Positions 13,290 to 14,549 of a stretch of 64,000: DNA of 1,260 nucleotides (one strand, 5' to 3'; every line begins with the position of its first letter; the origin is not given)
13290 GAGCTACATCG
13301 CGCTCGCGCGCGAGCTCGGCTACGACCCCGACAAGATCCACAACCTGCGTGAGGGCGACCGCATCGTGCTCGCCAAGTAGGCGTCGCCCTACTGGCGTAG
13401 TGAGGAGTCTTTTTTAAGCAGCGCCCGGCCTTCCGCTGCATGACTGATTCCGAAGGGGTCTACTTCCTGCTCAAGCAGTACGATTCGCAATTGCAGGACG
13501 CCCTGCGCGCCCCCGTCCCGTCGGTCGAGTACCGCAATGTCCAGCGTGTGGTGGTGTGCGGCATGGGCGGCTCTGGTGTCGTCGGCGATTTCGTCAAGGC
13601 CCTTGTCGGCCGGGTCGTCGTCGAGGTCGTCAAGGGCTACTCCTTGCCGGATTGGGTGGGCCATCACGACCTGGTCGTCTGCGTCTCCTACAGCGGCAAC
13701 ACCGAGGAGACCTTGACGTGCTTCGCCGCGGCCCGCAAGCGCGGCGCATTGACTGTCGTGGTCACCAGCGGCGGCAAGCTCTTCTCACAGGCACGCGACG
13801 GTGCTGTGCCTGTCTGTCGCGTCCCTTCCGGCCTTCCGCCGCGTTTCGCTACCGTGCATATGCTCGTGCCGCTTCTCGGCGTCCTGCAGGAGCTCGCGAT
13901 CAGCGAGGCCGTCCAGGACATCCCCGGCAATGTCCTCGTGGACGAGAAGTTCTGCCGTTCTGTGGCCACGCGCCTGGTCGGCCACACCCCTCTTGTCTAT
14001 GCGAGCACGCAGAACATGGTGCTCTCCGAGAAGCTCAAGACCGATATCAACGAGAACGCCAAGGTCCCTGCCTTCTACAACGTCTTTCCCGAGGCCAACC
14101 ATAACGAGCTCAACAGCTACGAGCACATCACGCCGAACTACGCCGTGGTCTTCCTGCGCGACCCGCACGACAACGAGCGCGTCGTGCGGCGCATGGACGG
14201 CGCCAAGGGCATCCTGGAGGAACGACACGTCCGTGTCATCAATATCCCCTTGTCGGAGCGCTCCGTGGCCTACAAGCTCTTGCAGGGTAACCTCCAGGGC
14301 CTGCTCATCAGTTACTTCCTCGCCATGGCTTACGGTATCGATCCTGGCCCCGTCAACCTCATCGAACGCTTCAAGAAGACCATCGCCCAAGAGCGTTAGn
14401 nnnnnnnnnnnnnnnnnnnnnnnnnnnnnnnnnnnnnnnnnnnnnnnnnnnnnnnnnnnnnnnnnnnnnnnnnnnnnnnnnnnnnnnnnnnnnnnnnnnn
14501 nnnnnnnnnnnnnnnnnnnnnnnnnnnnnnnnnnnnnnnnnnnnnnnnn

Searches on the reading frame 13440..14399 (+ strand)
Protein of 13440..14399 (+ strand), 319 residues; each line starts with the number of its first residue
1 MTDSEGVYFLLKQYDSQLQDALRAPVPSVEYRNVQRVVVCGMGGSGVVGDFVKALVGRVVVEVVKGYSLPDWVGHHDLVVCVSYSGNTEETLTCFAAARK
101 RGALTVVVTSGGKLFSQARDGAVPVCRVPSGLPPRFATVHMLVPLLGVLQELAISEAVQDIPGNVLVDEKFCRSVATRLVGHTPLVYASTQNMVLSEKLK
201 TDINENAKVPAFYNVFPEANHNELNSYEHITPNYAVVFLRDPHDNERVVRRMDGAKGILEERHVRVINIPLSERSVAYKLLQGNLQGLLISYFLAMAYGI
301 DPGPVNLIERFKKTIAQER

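Call 35: search_protein_families(library=pfam, proteins=[window:13440-14399:+], max_evalue=0.00001)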
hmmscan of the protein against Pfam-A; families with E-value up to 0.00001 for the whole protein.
window:13440-14399:+ (319 aa): 2 families
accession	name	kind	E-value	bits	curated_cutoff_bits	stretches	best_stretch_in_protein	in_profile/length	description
PF10432.14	bact-PGI_C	-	7e-36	123.9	24.5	1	174-314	7-150/151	Bacterial phospho-glucose isomerase C-terminal SIS domain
PF01380.27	SIS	-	2.7e-07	30.9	25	1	31-110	2-88/131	SIS domain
